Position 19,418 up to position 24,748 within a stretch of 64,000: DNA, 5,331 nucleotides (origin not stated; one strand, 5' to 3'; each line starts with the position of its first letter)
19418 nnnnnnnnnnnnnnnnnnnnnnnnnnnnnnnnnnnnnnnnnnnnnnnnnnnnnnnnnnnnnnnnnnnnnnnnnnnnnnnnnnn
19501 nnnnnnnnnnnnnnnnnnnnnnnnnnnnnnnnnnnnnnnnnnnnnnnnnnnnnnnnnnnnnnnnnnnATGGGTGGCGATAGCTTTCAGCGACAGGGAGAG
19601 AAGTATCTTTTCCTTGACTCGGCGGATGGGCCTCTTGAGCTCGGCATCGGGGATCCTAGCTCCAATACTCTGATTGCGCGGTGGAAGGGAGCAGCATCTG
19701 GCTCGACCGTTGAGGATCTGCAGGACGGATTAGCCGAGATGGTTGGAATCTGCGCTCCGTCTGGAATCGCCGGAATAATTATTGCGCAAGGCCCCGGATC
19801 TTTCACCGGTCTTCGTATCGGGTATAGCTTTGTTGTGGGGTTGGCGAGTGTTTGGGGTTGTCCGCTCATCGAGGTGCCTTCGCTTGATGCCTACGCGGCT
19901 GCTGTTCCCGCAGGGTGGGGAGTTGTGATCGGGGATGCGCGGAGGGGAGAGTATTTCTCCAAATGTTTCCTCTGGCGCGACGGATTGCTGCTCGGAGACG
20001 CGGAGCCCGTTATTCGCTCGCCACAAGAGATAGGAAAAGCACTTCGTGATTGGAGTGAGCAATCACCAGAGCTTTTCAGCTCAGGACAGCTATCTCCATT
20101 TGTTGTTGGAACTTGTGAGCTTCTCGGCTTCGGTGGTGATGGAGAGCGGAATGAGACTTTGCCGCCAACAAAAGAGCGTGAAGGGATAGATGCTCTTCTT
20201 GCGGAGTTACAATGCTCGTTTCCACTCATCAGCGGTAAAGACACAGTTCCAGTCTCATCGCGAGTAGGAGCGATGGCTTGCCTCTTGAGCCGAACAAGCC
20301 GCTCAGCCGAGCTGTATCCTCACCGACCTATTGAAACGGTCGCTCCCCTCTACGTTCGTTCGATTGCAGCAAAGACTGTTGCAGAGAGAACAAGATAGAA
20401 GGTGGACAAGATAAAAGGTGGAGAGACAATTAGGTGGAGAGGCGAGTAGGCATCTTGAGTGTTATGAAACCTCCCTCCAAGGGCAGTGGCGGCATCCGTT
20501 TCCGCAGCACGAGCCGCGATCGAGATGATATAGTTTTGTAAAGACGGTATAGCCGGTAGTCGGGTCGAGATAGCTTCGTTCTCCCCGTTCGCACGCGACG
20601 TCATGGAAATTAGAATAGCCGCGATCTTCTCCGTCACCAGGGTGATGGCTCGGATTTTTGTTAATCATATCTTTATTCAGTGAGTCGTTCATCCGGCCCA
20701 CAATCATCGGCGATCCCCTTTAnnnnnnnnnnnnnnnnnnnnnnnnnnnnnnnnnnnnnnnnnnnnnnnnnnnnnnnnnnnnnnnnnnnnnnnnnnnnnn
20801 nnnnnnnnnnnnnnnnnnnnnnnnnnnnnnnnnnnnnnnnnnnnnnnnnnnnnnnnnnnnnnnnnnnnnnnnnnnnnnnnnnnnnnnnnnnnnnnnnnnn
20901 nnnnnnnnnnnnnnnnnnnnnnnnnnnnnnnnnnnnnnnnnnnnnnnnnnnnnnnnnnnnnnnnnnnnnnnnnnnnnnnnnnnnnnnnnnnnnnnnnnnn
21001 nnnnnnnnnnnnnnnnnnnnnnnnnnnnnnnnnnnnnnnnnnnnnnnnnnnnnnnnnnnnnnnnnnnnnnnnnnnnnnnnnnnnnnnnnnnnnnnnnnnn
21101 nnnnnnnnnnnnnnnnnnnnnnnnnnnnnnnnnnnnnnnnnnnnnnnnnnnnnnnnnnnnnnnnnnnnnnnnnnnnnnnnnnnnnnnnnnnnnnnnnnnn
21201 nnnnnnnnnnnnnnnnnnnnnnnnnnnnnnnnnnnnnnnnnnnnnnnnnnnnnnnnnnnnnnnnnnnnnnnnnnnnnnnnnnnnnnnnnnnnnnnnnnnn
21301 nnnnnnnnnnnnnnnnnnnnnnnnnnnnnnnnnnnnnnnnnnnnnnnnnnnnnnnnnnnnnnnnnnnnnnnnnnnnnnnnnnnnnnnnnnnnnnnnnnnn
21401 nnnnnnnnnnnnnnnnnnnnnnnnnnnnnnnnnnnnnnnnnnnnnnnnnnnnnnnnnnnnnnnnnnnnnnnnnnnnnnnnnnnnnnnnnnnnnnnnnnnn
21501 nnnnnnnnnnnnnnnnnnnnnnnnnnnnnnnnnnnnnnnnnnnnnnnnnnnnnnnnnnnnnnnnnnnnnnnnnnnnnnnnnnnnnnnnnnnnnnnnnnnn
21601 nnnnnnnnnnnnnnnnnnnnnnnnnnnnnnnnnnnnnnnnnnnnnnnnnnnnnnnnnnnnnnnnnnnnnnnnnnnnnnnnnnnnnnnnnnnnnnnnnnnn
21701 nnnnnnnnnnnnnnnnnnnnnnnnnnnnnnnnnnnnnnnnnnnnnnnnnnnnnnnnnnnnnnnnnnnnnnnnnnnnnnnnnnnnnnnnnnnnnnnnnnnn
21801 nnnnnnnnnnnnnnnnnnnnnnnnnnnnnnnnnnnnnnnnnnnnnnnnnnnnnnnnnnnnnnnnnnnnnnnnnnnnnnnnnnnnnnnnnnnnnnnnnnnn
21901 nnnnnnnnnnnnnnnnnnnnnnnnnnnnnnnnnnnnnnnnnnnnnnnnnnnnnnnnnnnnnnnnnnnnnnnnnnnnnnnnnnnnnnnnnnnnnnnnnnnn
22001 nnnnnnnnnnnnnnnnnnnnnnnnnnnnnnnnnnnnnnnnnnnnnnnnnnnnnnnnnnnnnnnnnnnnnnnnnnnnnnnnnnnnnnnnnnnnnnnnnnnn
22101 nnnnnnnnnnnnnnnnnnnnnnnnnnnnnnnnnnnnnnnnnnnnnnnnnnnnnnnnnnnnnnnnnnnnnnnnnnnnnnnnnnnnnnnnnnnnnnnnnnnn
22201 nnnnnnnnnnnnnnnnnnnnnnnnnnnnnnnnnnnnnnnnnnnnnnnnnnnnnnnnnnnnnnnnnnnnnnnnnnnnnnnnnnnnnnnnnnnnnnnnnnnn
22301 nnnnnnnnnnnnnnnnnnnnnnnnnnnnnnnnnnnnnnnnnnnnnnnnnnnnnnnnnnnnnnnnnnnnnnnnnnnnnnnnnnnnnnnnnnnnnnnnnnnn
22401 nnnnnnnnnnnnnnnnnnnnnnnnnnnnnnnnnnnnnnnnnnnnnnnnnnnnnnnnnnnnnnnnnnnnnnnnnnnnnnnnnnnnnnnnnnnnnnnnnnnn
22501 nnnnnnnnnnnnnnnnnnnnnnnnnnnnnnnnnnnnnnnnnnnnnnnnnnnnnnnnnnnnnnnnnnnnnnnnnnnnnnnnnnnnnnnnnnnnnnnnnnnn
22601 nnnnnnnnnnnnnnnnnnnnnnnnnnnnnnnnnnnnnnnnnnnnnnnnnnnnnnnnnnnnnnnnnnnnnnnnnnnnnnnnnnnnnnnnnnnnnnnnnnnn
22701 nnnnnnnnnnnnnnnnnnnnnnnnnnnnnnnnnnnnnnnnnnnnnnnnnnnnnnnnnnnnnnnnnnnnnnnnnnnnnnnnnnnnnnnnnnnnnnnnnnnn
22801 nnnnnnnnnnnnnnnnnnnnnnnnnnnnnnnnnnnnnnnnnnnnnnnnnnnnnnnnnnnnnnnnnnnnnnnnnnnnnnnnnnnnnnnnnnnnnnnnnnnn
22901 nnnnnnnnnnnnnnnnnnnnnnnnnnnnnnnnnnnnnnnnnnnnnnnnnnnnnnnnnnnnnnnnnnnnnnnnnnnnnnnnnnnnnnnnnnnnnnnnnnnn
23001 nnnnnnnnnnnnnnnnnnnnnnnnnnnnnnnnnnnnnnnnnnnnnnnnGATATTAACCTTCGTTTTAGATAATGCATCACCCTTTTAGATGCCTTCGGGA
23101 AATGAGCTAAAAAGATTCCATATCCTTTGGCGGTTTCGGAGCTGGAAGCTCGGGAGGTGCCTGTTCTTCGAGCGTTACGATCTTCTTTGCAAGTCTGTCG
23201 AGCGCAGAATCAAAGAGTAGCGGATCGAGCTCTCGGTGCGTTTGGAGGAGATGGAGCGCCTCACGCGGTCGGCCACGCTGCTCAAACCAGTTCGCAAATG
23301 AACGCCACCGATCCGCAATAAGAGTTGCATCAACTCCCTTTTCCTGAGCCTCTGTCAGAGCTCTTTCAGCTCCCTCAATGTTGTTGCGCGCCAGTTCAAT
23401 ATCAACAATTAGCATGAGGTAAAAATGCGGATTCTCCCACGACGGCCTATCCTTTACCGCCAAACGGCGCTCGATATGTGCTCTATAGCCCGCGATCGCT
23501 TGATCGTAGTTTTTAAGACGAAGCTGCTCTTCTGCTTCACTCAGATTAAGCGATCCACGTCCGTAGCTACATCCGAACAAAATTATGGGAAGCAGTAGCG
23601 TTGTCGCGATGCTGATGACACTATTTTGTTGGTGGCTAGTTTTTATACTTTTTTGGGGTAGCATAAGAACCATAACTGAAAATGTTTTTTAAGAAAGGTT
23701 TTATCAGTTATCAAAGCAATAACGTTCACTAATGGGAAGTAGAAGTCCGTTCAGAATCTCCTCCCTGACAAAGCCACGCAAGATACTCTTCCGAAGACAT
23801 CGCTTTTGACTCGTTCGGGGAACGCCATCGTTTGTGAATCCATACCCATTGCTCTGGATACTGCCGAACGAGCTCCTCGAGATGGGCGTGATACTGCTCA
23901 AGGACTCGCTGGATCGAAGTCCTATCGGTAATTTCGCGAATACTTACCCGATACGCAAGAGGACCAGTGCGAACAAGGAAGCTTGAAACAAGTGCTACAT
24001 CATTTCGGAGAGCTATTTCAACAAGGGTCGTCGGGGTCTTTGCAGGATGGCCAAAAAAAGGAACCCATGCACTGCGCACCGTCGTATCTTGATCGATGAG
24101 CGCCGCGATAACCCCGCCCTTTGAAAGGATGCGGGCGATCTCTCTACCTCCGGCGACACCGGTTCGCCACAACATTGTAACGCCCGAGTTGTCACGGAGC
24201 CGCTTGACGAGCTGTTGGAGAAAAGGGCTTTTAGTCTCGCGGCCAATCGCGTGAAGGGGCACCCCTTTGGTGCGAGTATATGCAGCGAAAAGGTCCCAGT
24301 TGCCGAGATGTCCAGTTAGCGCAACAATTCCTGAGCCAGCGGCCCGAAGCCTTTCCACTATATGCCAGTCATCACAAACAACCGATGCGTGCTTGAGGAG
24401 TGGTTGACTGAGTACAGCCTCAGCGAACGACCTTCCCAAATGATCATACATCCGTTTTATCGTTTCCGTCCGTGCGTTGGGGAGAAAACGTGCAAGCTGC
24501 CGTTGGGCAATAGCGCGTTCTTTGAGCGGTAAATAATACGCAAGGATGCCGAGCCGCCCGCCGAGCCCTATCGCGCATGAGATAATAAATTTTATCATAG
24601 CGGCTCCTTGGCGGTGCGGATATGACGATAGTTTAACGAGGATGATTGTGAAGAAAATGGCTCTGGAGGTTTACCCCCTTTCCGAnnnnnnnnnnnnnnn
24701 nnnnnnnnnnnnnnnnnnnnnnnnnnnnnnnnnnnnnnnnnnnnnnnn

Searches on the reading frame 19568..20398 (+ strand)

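Call 63: search_protein_families(library=pfam, proteins=[window:19568-20398:+], max_evalue=0.0001)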
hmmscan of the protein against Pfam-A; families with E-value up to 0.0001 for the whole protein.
window:19568-20398:+ (276 aa): 1 family
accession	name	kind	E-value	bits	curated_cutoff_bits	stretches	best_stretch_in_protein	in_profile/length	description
PF00814.31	TsaD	-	1.1e-11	45.4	24.8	1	64-128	48-117/264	tRNA N6-adenosine threonylcarbamoyltransferase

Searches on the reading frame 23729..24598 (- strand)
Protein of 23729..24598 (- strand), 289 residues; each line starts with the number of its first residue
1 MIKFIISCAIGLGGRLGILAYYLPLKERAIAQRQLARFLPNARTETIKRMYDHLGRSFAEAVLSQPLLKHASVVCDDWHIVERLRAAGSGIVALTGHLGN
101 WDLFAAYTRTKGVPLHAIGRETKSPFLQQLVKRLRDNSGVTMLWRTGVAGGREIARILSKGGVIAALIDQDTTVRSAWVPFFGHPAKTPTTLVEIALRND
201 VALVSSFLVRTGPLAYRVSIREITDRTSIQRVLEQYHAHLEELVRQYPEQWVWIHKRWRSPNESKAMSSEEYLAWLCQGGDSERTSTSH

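Call 9: search_protein_families(library=pfam, proteins=[window:23729-24598:-], max_evalue=0.001)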
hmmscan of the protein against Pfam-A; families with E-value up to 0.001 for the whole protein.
window:23729-24598:- (289 aa): 1 family
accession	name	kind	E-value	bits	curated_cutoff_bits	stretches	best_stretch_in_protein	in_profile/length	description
PF03279.18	Lip_A_acyltrans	-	7.6e-32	111.1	22.3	1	11-259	36-294/295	Bacterial lipid A biosynthesis acyltransferase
